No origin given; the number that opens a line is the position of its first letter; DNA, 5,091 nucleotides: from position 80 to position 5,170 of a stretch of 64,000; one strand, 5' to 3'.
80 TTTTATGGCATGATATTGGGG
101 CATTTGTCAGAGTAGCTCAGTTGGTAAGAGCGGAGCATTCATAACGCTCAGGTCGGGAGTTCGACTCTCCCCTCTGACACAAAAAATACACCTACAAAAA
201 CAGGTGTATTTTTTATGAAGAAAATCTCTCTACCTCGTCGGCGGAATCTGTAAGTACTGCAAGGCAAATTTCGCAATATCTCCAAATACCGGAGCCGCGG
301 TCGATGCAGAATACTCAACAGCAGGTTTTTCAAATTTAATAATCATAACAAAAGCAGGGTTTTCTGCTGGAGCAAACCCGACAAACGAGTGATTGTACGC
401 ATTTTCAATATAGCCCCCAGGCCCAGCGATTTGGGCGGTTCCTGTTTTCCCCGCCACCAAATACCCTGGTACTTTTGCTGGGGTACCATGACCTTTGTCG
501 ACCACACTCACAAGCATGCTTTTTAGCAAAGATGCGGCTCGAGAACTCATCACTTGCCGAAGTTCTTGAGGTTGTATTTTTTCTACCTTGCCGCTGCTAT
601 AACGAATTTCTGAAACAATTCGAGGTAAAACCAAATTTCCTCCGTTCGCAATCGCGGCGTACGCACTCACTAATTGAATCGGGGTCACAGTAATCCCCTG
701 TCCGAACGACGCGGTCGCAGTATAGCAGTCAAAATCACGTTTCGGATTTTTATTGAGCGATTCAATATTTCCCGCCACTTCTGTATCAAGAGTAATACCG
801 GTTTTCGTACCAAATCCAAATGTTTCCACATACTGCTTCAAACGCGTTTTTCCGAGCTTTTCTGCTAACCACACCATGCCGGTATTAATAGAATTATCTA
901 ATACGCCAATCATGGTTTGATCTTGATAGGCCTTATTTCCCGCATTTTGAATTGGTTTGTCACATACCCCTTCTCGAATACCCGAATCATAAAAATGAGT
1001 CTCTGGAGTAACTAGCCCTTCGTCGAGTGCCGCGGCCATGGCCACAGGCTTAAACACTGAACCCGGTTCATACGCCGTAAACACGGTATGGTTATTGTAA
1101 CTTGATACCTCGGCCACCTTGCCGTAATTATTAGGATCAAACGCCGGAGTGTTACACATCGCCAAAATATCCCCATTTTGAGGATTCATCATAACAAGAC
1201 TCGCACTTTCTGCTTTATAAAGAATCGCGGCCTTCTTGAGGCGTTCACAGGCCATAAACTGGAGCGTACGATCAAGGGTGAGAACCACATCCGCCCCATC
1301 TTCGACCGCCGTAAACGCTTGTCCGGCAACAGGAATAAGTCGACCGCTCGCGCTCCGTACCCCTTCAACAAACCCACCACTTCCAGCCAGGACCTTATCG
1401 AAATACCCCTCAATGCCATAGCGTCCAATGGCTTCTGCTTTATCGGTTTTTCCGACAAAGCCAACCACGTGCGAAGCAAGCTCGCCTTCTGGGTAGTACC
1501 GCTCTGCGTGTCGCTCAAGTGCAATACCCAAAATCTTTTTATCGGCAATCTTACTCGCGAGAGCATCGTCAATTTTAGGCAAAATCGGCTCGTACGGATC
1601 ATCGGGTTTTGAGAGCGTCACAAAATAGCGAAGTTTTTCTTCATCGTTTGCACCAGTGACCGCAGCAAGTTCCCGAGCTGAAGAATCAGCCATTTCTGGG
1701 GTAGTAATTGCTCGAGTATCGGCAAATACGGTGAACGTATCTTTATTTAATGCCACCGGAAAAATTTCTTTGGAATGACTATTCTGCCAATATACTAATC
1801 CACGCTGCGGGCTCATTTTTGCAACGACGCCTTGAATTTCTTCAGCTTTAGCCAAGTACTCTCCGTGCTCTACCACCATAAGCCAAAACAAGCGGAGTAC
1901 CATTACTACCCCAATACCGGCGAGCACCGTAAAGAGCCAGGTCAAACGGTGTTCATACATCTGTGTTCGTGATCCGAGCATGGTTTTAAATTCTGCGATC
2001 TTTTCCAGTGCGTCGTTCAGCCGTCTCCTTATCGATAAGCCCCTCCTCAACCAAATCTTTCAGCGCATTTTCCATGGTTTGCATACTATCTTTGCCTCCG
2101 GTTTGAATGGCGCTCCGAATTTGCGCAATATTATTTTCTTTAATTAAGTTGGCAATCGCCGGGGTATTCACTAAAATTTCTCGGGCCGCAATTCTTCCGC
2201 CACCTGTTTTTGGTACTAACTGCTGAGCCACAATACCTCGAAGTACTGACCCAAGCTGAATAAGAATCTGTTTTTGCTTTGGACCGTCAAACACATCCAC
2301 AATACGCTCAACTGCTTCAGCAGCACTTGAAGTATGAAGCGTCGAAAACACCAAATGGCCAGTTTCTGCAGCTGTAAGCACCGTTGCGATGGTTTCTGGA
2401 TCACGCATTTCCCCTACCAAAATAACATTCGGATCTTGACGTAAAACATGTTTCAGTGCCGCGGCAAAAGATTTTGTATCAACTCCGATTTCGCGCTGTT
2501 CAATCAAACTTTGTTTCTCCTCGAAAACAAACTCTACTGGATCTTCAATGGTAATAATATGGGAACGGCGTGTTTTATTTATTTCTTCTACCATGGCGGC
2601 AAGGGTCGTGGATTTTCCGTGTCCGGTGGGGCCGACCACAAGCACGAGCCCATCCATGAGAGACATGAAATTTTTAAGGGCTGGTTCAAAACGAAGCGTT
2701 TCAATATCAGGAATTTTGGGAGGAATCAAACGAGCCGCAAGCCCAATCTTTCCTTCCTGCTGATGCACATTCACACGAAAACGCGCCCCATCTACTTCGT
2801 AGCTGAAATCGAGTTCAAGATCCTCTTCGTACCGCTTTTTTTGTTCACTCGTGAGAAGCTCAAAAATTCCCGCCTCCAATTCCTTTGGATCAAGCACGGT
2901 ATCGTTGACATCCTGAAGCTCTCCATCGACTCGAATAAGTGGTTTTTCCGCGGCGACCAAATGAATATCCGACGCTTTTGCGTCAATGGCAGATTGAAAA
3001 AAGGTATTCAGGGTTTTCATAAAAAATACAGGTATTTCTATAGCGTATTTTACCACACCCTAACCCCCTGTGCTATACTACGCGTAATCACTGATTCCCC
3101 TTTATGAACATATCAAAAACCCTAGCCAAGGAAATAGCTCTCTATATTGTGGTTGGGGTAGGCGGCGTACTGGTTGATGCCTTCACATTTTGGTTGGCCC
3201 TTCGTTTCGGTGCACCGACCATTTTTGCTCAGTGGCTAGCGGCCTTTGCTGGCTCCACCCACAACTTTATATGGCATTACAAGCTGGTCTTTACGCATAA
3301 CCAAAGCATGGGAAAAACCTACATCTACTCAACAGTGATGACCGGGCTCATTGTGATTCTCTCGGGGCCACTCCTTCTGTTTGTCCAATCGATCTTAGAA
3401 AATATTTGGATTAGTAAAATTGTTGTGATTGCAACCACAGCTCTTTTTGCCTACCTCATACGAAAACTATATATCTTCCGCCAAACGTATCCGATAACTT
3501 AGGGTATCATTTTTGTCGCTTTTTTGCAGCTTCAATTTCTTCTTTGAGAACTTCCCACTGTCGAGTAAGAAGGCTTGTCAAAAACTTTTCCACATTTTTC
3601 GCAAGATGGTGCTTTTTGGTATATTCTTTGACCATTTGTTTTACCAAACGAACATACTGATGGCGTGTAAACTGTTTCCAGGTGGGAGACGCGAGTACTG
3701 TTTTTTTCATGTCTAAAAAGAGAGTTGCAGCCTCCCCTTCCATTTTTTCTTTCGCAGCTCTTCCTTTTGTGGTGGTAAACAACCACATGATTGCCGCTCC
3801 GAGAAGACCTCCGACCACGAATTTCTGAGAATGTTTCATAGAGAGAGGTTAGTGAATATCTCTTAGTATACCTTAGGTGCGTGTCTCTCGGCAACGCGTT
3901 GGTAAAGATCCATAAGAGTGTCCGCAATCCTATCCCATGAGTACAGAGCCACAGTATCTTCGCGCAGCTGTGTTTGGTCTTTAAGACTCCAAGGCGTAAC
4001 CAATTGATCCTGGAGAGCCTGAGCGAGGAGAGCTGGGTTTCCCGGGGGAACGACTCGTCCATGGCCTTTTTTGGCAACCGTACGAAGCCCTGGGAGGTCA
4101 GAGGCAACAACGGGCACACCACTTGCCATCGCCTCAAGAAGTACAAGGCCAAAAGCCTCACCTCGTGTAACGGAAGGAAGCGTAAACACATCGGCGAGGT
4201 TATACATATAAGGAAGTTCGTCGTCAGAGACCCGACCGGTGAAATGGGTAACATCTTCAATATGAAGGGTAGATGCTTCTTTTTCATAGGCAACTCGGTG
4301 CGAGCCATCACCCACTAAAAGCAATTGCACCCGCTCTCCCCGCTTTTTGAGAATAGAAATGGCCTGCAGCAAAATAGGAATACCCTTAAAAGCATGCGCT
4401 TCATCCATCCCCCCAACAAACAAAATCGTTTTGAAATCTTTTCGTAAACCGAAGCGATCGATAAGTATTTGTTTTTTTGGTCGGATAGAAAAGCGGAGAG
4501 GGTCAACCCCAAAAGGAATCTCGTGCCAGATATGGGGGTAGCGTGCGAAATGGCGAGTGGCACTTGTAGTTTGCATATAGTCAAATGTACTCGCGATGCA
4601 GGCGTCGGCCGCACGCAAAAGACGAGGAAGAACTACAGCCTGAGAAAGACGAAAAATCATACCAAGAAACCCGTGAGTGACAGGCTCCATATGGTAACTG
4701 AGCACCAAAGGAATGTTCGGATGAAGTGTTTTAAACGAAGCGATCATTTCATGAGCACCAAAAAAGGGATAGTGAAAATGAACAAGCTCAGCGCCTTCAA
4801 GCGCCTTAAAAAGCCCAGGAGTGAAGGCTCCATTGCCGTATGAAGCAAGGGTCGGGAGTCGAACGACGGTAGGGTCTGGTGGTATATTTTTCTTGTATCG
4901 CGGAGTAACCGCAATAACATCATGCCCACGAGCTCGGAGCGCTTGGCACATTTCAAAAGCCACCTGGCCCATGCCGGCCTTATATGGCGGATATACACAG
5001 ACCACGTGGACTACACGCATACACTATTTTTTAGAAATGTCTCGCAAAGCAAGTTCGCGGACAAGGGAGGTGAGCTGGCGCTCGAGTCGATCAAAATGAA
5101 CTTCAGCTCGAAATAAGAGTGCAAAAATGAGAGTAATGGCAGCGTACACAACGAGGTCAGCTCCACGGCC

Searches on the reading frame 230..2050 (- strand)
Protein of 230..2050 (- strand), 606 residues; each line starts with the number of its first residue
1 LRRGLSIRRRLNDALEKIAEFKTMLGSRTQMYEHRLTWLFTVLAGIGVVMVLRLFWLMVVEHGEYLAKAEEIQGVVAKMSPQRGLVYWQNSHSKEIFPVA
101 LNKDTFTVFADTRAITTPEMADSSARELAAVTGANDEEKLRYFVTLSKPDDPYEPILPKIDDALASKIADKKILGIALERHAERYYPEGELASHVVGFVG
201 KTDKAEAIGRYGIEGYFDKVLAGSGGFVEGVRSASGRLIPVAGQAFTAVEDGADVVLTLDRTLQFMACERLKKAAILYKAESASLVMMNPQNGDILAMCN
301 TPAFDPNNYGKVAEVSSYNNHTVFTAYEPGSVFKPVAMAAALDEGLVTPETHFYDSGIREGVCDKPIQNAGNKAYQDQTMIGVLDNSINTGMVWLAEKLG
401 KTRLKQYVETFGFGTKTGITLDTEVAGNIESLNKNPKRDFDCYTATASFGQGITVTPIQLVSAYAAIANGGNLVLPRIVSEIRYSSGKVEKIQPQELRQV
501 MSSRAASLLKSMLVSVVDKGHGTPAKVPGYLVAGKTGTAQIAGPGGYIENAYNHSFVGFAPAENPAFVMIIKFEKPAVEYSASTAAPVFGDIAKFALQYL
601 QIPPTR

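Call 65: search_protein_families(library=pfam, proteins=[window:230-2050:-], max_evalue=0.00001)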
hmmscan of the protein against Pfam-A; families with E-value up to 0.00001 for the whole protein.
window:230-2050:- (606 aa): 2 families
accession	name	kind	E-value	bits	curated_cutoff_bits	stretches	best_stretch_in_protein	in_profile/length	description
PF00905.27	Transpeptidase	-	1.6e-78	264.3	22.1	1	284-593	2-298/299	Penicillin binding protein transpeptidase domain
PF03717.20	PBP_dimer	-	2.2e-14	54.7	24.4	1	80-239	3-176/180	Penicillin-binding Protein dimerisation domain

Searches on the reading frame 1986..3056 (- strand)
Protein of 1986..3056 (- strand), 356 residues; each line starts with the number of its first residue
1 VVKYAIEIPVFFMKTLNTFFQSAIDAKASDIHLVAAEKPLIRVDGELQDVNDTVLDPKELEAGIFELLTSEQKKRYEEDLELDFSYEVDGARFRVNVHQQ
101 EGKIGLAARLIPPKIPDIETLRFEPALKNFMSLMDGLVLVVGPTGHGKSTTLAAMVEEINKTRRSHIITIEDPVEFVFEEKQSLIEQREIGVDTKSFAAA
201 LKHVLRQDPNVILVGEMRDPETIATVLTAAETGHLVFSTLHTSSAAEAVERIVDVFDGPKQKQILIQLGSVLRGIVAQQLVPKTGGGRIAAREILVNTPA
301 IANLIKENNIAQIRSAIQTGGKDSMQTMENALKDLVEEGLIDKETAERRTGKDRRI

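Call 65: search_protein_families(library=pfam, proteins=[window:1986-3056:-], max_evalue=0.00001)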
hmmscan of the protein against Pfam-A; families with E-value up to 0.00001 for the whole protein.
window:1986-3056:- (356 aa): 1 family
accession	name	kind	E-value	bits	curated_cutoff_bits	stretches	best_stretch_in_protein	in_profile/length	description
PF00437.27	T2SSE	-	5.9e-47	160.5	24.9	1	13-283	9-280/370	Type II/IV secretion system protein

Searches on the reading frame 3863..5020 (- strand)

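Call 65: search_protein_families(library=pfam, proteins=[window:3863-5020:-], max_evalue=0.00001)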
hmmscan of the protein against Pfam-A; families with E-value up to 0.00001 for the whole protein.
window:3863-5020:- (385 aa): 5 families
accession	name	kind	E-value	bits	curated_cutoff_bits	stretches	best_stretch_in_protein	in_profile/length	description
PF00534.26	Glycos_transf_1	-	1.4e-34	119.6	26.4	1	187-340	6-156/172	Glycosyl transferases group 1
PF13692.12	Glyco_trans_1_4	-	8e-34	117.4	27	1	197-338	2-138/142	Glycosyl transferases group 1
PF13439.12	Glyco_transf_4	-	1.1e-14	55.3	28.5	1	16-145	3-141/170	Glycosyltransferase Family 4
PF13579.12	Glyco_trans_4_4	-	1.5e-12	48.6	29.7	1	16-149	2-139/158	Glycosyl transferase 4-like domain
PF20706.3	GT4-conflict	-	9e-12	45.1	26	1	195-369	196-385/385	Family 4 Glycosyltransferase in conflict systems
